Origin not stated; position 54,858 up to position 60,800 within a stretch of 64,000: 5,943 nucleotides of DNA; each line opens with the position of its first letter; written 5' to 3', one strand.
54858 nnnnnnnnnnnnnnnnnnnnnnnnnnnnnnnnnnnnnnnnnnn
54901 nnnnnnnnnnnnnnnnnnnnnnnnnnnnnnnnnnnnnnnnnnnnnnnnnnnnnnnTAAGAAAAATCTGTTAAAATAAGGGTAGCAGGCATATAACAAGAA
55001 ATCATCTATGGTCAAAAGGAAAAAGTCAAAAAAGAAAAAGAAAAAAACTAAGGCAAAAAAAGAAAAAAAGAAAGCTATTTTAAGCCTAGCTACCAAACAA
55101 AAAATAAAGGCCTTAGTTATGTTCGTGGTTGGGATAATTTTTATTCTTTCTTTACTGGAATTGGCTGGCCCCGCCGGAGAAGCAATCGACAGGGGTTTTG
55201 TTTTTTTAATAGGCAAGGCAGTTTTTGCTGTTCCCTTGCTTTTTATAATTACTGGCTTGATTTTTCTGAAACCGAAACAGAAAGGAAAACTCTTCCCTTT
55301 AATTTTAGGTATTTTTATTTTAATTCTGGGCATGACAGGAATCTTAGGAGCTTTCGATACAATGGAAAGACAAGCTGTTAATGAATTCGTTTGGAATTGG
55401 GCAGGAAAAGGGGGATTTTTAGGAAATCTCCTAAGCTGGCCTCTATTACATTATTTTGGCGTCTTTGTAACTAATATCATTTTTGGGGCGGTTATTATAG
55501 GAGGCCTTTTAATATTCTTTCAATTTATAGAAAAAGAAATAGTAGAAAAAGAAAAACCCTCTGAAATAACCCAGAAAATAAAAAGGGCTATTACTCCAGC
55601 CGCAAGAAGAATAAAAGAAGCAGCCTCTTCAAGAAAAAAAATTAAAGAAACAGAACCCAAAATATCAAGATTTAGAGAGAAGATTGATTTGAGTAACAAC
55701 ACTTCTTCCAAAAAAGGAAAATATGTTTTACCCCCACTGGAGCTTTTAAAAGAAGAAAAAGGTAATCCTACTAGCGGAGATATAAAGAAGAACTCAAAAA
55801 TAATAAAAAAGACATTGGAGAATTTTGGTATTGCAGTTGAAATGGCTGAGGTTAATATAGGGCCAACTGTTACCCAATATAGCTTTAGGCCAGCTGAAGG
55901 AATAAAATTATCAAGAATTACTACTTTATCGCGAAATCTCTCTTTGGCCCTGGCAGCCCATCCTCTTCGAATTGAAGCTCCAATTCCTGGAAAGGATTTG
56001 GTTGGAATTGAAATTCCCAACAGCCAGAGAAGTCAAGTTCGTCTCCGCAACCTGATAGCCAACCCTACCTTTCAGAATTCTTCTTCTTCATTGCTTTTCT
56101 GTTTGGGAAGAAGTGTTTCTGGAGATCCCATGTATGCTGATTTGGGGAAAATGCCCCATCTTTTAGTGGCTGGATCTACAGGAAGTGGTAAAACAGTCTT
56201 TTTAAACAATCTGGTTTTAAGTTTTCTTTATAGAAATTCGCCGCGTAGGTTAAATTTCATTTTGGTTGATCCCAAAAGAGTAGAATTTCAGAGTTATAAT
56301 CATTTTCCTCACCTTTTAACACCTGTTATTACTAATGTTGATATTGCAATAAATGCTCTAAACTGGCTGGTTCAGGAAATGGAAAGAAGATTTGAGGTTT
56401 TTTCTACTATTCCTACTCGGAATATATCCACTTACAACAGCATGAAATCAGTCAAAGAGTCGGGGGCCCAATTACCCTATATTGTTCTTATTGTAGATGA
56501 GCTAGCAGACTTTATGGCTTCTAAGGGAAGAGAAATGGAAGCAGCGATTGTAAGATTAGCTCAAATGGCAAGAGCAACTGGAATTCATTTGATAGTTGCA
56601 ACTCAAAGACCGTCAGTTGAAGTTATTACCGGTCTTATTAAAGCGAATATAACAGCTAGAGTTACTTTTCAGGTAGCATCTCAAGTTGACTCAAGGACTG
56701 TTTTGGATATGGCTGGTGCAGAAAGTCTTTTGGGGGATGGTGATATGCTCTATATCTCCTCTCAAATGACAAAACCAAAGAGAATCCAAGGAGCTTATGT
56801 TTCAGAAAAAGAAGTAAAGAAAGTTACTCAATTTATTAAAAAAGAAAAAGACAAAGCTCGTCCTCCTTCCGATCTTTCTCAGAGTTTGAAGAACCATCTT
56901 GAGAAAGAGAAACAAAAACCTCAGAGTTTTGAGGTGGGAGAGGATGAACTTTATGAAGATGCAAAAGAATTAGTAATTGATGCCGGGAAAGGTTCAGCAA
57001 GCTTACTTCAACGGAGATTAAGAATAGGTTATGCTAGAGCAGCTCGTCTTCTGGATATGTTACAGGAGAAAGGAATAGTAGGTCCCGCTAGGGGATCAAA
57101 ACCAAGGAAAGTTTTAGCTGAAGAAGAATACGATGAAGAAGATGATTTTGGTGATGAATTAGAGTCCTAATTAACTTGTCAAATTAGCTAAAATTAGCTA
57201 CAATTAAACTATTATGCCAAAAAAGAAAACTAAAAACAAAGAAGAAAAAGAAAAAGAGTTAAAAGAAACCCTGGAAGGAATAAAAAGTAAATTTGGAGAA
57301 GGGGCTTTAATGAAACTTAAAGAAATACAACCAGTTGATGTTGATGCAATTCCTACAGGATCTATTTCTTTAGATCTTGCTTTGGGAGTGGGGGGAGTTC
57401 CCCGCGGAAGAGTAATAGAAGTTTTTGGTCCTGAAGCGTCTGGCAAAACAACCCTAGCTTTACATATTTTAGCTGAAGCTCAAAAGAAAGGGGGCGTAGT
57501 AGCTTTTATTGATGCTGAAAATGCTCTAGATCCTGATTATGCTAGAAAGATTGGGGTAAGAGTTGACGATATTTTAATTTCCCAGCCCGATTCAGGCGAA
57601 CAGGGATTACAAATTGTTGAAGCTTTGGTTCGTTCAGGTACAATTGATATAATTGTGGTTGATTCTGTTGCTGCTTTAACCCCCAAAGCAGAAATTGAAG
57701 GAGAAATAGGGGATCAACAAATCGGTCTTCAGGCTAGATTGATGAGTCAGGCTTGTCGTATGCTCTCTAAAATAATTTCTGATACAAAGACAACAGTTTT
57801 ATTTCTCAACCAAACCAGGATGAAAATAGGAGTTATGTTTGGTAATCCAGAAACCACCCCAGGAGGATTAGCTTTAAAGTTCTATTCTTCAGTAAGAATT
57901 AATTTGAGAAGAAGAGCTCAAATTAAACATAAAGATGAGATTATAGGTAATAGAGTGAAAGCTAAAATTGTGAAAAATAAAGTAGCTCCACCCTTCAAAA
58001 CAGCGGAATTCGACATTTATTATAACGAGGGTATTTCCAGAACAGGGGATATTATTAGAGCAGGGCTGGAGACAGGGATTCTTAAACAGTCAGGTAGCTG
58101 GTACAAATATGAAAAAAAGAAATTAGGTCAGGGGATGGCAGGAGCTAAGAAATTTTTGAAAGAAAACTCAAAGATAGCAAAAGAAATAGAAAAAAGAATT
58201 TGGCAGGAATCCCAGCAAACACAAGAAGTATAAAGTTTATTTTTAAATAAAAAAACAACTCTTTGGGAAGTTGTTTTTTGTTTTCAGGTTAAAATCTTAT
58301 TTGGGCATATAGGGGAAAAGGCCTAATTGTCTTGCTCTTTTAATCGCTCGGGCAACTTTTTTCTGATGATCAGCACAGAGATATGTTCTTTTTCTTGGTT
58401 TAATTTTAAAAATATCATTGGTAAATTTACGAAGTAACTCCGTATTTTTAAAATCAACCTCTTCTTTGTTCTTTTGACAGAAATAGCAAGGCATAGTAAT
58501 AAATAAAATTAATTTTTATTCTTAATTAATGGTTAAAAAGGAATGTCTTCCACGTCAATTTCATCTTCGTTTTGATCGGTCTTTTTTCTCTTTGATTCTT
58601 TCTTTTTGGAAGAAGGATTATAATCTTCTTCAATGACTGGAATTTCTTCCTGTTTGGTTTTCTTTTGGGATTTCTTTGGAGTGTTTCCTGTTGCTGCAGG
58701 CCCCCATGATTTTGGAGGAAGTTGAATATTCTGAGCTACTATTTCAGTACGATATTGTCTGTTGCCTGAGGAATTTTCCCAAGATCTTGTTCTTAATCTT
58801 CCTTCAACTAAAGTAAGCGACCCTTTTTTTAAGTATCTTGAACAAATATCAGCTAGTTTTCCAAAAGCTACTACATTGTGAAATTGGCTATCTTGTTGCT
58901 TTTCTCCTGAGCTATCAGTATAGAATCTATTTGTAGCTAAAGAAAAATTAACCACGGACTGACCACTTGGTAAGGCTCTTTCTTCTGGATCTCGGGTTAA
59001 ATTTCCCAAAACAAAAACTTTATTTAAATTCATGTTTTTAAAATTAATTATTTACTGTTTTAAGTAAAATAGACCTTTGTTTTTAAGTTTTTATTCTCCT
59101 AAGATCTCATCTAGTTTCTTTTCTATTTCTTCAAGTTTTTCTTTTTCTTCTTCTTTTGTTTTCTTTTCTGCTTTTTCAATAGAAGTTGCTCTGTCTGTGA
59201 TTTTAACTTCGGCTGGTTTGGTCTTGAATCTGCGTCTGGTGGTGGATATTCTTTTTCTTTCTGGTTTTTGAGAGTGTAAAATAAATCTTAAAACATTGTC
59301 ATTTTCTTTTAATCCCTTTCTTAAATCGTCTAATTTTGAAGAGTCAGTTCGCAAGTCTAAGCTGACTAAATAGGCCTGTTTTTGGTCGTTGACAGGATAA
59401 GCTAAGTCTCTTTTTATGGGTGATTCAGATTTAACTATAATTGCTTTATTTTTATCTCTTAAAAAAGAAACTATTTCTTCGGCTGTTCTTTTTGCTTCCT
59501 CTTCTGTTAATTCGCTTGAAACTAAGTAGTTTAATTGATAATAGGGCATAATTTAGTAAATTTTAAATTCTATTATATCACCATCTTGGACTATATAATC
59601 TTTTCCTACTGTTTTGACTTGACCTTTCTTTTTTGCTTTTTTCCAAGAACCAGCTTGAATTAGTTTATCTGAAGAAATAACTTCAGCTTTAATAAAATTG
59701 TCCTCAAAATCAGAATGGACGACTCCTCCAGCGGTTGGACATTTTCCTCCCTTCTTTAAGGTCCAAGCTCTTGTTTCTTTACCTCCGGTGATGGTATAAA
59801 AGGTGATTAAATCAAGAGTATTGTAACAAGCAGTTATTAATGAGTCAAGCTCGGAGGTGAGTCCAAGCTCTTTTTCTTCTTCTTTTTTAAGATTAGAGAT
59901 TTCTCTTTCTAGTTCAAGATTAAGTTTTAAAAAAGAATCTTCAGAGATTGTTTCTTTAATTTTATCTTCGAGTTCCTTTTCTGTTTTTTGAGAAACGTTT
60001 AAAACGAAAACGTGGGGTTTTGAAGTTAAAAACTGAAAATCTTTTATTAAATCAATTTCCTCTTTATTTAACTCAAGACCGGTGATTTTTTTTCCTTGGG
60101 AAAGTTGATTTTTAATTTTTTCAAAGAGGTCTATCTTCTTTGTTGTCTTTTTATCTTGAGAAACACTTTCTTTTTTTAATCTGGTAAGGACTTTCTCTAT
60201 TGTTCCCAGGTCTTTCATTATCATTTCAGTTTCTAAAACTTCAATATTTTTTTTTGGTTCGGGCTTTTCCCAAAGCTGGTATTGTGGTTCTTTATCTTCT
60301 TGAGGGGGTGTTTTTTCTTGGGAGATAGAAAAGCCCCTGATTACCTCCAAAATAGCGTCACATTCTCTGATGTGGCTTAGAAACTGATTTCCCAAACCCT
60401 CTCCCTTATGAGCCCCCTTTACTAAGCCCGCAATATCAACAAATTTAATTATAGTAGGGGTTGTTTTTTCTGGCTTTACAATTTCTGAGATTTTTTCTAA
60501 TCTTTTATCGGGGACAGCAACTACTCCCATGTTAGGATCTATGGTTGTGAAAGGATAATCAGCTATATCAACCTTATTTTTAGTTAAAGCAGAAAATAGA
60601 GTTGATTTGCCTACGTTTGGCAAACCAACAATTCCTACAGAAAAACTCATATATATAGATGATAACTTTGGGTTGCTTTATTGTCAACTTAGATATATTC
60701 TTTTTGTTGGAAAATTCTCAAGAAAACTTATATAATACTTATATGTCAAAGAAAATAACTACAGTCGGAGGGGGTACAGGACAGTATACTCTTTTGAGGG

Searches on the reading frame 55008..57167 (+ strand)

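Call 12: search_protein_families(library=pfam, proteins=[window:55008-57167:+], max_evalue=0.00001)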
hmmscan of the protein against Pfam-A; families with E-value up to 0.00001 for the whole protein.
window:55008-57167:+ (720 aa): 3 families
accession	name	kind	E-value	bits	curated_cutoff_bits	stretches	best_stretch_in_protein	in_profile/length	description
PF01580.24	FtsK_SpoIIIE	-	2.8e-60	204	24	1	346-537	2-221/221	FtsK/SpoIIIE family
PF17854.6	FtsK_alpha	-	4.4e-29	101.1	22.9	1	241-338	1-101/101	FtsK alpha domain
PF09397.16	FtsK_gamma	-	3.1e-27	94.5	30.6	1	645-704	3-62/63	Ftsk gamma domain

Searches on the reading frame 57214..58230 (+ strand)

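Call 68: search_protein_families(library=pfam, proteins=[window:57214-58230:+], max_evalue=0.0001)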
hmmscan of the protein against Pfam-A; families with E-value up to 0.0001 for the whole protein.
window:57214-58230:+ (339 aa): 4 families
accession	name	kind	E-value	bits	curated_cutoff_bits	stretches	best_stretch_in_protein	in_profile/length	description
PF00154.27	RecA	-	1e-126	422.2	27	1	14-275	1-262/262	recA bacterial DNA recombination protein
PF21096.2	RecA_C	-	2.7e-17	63.1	27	1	278-331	1-54/57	RecA C-terminal domain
PF08423.17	Rad51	-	7.7e-09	35.6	22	1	45-233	7-211/244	Rad51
PF06745.19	ATPase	-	6.9e-06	26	26.6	1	47-103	2-58/231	KaiC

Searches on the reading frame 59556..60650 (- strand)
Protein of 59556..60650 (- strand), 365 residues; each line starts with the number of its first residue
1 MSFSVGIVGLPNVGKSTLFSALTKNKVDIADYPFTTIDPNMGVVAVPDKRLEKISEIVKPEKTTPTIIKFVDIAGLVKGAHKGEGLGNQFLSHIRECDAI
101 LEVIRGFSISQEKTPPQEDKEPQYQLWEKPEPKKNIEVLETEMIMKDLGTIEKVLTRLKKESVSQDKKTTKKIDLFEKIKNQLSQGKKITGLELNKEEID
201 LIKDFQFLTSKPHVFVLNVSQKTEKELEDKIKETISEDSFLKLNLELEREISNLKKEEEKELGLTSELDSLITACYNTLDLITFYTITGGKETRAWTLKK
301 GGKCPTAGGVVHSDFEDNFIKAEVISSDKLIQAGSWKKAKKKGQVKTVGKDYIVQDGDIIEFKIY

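Call 68: search_protein_families(library=pfam, proteins=[window:59556-60650:-], max_evalue=0.0001)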
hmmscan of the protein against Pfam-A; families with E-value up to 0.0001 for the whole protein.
window:59556-60650:- (365 aa): 3 families
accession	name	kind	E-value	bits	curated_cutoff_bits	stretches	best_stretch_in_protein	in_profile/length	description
PF06071.19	YchF-GTPase_C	-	7.9e-31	106.5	27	1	281-364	1-83/84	Protein of unknown function (DUF933)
PF01926.29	MMR_HSR1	-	7e-25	87.8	21.9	1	5-112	2-86/113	50S ribosome-binding GTPase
PF02421.24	FeoB_N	-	5.2e-08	33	27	1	5-50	3-48/156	Ferrous iron transport protein B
